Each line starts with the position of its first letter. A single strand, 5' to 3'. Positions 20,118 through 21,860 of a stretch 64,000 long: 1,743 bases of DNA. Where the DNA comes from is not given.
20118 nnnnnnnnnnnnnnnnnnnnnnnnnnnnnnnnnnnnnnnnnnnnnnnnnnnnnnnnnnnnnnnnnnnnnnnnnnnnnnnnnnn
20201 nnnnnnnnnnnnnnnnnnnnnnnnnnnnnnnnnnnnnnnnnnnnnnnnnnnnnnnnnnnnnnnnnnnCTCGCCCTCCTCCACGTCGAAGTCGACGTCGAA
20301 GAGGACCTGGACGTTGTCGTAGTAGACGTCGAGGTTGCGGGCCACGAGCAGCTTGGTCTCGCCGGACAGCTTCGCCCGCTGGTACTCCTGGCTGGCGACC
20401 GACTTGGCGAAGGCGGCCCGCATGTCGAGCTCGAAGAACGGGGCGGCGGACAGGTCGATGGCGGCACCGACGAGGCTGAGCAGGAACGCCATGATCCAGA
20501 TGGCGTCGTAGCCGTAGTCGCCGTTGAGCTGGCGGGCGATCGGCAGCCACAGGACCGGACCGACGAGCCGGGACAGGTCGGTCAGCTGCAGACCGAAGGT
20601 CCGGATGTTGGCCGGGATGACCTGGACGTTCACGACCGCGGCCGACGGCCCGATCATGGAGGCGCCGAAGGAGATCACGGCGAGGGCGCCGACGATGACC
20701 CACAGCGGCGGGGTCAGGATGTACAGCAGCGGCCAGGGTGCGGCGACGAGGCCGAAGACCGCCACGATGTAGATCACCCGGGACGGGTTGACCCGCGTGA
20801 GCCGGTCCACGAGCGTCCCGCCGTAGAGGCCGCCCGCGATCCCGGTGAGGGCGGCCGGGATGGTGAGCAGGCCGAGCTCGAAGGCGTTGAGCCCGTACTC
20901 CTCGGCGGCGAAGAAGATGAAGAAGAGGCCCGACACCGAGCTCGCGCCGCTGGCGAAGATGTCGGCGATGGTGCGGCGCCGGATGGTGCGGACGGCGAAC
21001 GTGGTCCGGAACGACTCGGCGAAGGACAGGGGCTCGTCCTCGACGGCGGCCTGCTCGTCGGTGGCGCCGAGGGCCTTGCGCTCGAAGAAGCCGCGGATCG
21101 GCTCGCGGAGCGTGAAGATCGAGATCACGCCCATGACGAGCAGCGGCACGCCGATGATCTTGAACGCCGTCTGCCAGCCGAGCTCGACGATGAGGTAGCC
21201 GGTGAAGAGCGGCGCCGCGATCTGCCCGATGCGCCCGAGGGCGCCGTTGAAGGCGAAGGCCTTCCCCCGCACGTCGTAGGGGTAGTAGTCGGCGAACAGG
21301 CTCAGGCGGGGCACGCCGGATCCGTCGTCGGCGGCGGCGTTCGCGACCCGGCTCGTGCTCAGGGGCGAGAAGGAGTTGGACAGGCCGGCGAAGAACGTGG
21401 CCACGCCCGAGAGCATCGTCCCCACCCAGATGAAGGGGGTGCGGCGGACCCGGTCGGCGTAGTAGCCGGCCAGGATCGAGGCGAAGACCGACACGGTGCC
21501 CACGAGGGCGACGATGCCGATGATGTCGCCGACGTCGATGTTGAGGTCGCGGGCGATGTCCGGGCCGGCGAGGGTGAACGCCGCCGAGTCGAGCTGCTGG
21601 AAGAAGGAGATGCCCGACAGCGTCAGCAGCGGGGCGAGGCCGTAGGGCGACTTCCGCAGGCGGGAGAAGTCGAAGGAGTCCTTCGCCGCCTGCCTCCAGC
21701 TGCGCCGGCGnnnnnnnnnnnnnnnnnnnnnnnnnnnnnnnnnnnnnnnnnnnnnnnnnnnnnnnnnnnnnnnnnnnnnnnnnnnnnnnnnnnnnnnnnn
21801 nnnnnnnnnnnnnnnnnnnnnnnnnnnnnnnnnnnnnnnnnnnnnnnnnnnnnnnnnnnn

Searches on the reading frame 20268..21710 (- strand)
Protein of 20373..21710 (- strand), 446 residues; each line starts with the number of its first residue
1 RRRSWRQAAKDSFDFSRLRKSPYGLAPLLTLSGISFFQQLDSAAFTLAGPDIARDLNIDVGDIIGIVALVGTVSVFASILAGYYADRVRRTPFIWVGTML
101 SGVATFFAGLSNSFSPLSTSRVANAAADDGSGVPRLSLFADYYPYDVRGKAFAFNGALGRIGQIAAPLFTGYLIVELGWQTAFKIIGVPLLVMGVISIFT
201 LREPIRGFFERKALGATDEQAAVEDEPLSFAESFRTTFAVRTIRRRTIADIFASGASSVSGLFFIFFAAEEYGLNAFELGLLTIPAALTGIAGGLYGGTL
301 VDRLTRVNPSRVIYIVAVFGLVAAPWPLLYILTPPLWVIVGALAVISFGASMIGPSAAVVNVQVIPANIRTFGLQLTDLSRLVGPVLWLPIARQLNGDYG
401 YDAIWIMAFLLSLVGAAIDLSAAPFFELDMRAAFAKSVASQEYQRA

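Call 22: search_protein_representatives(protein=window:20373-21710:-)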
Query: 446 residues. Proteins with E-value up to 0.001 (for the whole library): 3689; up to 1e-10: 583; up to 1e-30: 71. The best 150 are listed.
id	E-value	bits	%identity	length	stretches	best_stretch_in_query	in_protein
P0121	8.1e-158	542.5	57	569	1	6-445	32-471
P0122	1.6e-111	390.0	46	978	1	15-441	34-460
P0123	1.5e-103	363.8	45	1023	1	4-446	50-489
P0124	8.7e-96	338.2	41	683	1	6-445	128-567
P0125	1.3e-78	281.6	42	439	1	12-356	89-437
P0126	2.0e-78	281.0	47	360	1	1-310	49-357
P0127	1.2e-77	278.5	50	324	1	2-269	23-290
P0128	1.5e-75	271.5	34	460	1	7-429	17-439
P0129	8.2e-72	259.2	38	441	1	12-429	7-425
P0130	8.9e-72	259.0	53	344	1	3-233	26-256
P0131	1.0e-70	255.6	35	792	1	7-446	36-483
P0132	2.4e-70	254.3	36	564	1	15-443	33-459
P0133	1.3e-66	242.0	33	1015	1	3-446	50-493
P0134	2.6e-65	237.8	35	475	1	15-444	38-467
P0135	2.8e-65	237.7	43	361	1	8-319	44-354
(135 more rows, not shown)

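Call 41: find_homologous_proteins(query=window:20373-21710:-, max_evalue=0.00001)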
Query window:20373-21710:- (446 aa): 18 proteins with E <= 0.00001 among 8000 candidates.
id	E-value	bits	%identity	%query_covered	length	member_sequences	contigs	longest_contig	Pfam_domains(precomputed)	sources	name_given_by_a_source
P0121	2.6e-157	543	57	99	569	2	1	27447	PF00083.31,PF07690.22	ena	-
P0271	5.3e-88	314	45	90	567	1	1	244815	PF00005.34,PF07690.22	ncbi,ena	-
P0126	6.1e-78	281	47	69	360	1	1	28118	PF03137.27,PF07690.22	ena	-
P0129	2.6e-71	259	37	93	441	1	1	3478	PF07690.22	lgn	-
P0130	2.8e-71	259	53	52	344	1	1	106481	PF07690.22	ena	-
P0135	8.7e-65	238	41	70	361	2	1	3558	PF07690.22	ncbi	ncbi:MAG: MFS transporter, partial [Mycobacteriales bacterium]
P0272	4.3e-23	100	25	94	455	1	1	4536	PF07690.22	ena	-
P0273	5.8e-23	100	28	80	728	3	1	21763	PF00005.34,PF00083.31,PF07690.22,PF13304.13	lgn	-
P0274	1.9e-22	98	27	79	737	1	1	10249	PF00005.34,PF03137.27,PF07690.22,PF13304.13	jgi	jgi:ABC-type branched-subunit amino acid transport system ATPase component/predicted MFS family arab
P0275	3.5e-22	97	24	93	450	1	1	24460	PF07690.22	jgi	jgi:branched-chain amino acid transport system ATP-binding protein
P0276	7.3e-22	96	29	76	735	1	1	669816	PF00005.34,PF00083.31,PF07690.22,PF13304.13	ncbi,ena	-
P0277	9.3e-22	96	25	91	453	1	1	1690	PF07690.22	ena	-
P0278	9.4e-20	89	27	93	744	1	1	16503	PF00005.34,PF00083.31,PF12832.14,PF07690.22,PF13304.13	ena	-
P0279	6.5e-15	73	34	44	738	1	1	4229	PF00005.34,PF00083.31,PF07690.22,PF13304.13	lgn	-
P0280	4.0e-10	58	28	72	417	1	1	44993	PF03137.27,PF07690.22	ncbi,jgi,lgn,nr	ncbi:MAG: MFS transporter [Phycisphaerae bacterium]|nr:MFS transporter [Phycisphaerae bacterium]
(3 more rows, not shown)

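Call 42: search_protein_families(library=ncbifam, proteins=[window:20373-21710:-], max_evalue=0.01)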
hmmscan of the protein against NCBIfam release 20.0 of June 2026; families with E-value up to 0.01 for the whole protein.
window:20373-21710:- (446 aa): 27 families (the best 25 are shown)
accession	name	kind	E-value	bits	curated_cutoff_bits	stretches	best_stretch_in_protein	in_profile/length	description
TIGR00893.1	2A0114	subfamily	2.5e-17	62.9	395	1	37-374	5-349/399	D-galactonate transporter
TIGR00895.1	2A0115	subfamily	8.1e-17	61.2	418.55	1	34-225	25-216/398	aromatic acid/H+ symport family MFS transporter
TIGR00880.1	2_A_01_02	superfamily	1.8e-16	60.6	131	1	67-203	4-140/141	multidrug resistance protein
NF008661.1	PRK11663.1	subfamily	2.1e-11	43.5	564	1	42-203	46-207/439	MFS transporter family glucose-6-phosphate receptor UhpC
TIGR00881.1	2A0104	subfamily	3.4e-10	39.5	407.75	1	43-355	12-332/379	phosphoglycerate transporter protein PgtP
NF049980.1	SfMCT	equivalog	8.4e-10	37.9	320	1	71-352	47-320/378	L-lactate MFS transporter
NF008586.0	PRK11551.1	equivalog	3e-09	36.4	410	1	138-201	332-395/406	3-(3-hydroxy-phenyl)propionate transporter MhpT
TIGR00711.1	efflux_EmrB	subfamily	4.7e-09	35.5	230.2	1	31-201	7-177/485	DHA2 family efflux MFS transporter permease subunit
NF000391.1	EmrB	exception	6.2e-09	35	925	1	29-198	14-182/501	multidrug efflux MFS transporter permease subunit EmrB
NF008314.0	PRK11102.1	equivalog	1.1e-08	34.8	303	1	30-205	14-189/396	Bcr/CflA family multidrug efflux MFS transporter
NF007782.0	PRK10473.1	subfamily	1.4e-08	34.2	417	1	49-207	26-184/394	MdtL family multidrug efflux MFS transporter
TIGR00710.1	efflux_Bcr_CflA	subfamily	2.7e-08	33.7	200.9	1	25-358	4-322/385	Bcr/CflA family efflux MFS transporter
NF008270.1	PRK11043.1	equivalog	1.9e-06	27.3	430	1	73-347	52-308/382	purine nucleoside transporter PunC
NF007799.0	PRK10504.1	subfamily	2.6e-06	26.6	426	1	36-201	20-184/471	multidrug transporter subunit MdtD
NF012185.0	tet_MFS_L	exception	8.6e-06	24.9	925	1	28-209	16-199/457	tetracycline efflux MFS transporter Tet(L)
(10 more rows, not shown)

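Call 43: find_encoding_contigs(protein=P0275, flank=8000, max_places=2)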
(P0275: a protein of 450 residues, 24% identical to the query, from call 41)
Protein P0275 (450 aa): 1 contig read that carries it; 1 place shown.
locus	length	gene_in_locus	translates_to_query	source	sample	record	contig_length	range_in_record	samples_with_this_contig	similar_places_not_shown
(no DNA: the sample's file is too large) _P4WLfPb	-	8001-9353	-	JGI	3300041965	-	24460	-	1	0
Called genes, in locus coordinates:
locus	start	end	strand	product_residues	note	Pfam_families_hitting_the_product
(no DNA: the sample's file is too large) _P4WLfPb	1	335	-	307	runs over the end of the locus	-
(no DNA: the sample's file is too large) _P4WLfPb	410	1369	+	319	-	PF00106:adh_short, PF08659:KR, PF13561:adh_short_C2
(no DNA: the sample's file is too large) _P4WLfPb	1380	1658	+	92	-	PF14542:Acetyltransf_CG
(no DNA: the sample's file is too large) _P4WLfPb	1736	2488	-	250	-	PF11716:MDMPI_N, PF12867:DinB_2 (faint)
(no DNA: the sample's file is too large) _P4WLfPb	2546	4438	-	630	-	PF00664:ABC_membrane, PF00005:ABC_tran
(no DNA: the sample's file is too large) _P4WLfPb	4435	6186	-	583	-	PF00664:ABC_membrane, PF00005:ABC_tran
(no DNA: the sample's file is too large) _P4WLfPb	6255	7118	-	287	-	PF00126:HTH_1, PF03466:LysR_substrate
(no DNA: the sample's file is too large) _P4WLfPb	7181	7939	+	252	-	PF01925:TauE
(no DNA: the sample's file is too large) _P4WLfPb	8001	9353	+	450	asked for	PF07690:MFS_1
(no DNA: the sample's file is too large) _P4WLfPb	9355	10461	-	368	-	-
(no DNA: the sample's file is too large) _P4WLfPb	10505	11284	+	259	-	PF21827:New_glue (faint), PF13539:Peptidase_M15_4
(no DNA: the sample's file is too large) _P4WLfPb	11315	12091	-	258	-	PF00106:adh_short, PF08659:KR, PF13561:adh_short_C2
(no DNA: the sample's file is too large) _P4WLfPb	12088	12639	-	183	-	PF02627:CMD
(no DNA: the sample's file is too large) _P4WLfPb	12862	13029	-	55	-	-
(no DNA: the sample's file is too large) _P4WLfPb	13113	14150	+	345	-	PF03109:ABC1, PF27536:UbiB_helical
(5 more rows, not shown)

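Call 44: find_encoding_contigs(protein=P0276, flank=8000, max_places=2)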
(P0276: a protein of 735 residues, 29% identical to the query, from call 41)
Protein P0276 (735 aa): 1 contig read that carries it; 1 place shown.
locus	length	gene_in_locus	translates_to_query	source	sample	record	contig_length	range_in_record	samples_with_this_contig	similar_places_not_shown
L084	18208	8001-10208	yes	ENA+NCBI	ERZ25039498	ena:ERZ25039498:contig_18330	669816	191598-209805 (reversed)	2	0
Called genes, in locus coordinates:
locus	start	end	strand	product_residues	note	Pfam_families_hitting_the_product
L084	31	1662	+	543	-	PF00501:AMP-binding, PF13193:AMP-binding_C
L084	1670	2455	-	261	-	PF00106:adh_short (faint), PF13561:adh_short_C2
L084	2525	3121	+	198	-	PF00440:TetR_N, PF16859:TetR_C_11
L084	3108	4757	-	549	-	PF13458:Peripla_BP_6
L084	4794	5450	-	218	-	PF13305:TetR_C_33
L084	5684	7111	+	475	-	PF01425:Amidase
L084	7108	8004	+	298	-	PF00892:EamA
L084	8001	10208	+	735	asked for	PF00083:Sugar_tr (weak), PF07690:MFS_1, PF00005:ABC_tran, PF13304:AAA_21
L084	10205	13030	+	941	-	PF02653:BPD_transp_2, PF00005:ABC_tran, PF12399:BCA_ABC_TP_C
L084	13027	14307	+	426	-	PF01436:NHL (faint)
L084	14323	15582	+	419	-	PF00724:Oxidored_FMN, PF01207:Dus (faint)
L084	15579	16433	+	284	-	PF00296:Bac_luciferase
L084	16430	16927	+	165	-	PF13577:SnoaL_4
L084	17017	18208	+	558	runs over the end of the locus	PF03109:ABC1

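Call 45: find_encoding_contigs(protein=P0272, flank=8000, max_places=2)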
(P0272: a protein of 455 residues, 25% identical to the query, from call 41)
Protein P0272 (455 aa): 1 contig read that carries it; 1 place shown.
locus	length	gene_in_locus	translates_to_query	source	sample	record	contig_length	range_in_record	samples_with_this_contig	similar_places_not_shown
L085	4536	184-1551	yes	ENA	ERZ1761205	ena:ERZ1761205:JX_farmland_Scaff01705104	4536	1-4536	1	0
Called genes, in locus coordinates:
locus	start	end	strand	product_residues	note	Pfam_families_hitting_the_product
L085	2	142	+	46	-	?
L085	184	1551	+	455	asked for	PF07690:MFS_1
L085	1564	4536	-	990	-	?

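Call 52: search_solved_structures(query=A2, max_evalue=0.001)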
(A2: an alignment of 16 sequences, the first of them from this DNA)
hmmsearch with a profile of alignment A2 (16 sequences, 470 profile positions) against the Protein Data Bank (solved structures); distinct sequences matched with E-value up to 0.001: 114 (the best 60 are shown).
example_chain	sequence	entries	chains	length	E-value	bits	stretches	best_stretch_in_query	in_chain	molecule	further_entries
6e8j_A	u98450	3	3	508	2.1e-34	122.4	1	18-388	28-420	Major facilitator family transporter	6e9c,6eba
6e9o_B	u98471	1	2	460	2.4e-25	92.5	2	18-195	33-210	D-galactonate transport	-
6e9n_A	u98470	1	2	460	2.7e-25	92.4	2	18-195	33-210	D-galactonate transport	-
8zmr_A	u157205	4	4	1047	1.2e-18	70.4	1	54-190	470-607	Maltose/maltodextrin-binding periplasmic protein,Vesicular acetylcholine transporter,DARPi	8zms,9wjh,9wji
8wlj_A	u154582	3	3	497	1.3e-18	70.4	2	54-198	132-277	Synaptic vesicular amine transporter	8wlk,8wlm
9w1p_A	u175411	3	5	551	1.9e-18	69.8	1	29-190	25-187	Glucose-6-phosphate exchanger SLC37A4,Soluble cytochrome b562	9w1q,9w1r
9boi_A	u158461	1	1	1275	2.1e-18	69.6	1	14-201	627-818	mVenus,Maltose/maltodextrin-binding periplasmic protein,Protein spinster homolog 1,Designe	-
9kkn_A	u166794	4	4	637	2.8e-18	69.2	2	54-190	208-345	Soluble cytochrome b562,Vesicular acetylcholine transporter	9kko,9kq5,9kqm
8ttf_A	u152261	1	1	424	4.1e-18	68.7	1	40-195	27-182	Quinolone resistance protein NorA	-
8tth_A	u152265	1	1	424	4.3e-18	68.6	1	40-195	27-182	Quinolone resistance protein NorA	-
8ttg_A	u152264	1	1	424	5.2e-18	68.4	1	40-195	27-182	Quinolone resistance protein NorA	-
8tte_A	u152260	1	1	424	5.4e-18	68.3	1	40-195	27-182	Quinolone resistance protein NorA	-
9w1n_A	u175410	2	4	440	5.7e-18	68.2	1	29-190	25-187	Glucose-6-phosphate exchanger SLC37A4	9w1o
21np_A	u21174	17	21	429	6.6e-18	68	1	29-190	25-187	Glucose-6-phosphate exchanger SLC37A4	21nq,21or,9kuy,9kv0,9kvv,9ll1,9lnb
8jsw_A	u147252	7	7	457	8.5e-18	67.6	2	54-198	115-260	Synaptic vesicular amine transporter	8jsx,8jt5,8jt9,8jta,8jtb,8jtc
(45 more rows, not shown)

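Call 53: search_solved_structures(query=A2, max_evalue=1e-30, show_alignments=1)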
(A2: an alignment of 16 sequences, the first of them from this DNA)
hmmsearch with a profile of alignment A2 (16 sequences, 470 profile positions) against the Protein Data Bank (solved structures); distinct sequences matched with E-value up to 1e-30: 1.
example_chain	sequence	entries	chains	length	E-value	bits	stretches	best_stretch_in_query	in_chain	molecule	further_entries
6e8j_A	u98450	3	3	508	2.1e-34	122.4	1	18-388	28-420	Major facilitator family transporter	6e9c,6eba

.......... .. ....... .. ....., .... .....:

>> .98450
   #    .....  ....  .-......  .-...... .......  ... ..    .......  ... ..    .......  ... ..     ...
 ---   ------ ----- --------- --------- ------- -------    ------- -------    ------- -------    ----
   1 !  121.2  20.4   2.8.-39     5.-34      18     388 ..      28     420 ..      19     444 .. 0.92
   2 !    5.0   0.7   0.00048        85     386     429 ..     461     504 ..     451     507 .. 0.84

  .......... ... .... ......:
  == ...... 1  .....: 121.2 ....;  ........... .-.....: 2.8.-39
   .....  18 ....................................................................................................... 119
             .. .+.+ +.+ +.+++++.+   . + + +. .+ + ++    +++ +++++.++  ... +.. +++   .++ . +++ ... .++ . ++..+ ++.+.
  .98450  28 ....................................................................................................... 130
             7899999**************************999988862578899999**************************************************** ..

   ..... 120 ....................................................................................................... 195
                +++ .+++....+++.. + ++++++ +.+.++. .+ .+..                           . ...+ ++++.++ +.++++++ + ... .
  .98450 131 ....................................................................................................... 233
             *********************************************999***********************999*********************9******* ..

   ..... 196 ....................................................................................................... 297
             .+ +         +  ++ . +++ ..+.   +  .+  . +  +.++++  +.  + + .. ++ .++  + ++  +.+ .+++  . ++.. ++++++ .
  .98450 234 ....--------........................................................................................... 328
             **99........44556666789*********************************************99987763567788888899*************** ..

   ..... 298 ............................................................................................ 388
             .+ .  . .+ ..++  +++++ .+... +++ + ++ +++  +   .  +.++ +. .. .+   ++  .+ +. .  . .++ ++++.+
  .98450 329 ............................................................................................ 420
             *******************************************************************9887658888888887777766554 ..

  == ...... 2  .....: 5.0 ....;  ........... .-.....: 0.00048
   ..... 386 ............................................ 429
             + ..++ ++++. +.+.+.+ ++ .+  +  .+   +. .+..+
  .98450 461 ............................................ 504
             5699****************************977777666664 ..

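Call 58: predict_structure(alignment_id=A2)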
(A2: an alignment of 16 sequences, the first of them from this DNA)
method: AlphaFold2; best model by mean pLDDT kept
length: 476 residues; sequences in the alignment: 16
mean_pLDDT: 85.1   pTM: 0.81
mean pLDDT of the five models: 85.1, 83.1, 82.9, 82.3, 80.6
residues with pLDDT >= 90: 197; 70-90: 244; 50-70: 7; < 50: 28
segments of 3 or more residues with pLDDT < 50: 451-476
pLDDT, mean of each block of 10 residues (from residue 1): 75 89 94 90 85 83 86 92 94 95 92 92 90 92 88 82 81 91 94 94 88 85 90 91 91 87 87 83 87 87 89 92 90 90 87 89 92 83 88 92 95 92 84 72 63 41 39 34
secondary structure, 60 per line:
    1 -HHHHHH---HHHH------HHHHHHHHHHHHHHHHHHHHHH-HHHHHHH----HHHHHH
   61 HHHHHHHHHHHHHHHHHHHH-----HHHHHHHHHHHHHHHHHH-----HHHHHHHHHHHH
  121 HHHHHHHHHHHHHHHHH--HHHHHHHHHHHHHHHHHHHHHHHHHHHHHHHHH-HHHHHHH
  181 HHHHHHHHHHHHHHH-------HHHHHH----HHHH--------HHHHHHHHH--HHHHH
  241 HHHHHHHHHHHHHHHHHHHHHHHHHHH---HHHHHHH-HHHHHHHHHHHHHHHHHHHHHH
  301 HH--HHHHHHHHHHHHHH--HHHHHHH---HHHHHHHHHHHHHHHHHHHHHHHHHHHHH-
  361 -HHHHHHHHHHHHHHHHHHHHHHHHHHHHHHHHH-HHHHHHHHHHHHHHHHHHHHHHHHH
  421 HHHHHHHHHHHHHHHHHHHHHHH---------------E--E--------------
elements in order: H2-7 H11-14 H21-42 H44-50 H55-80 H86-103 H109-137 H140-172 H174-195 H203-208 H213-216 H225-233 H236-267 H271-277 H279-302 H305-318 H321-327 H331-359 H362-394 H396-443
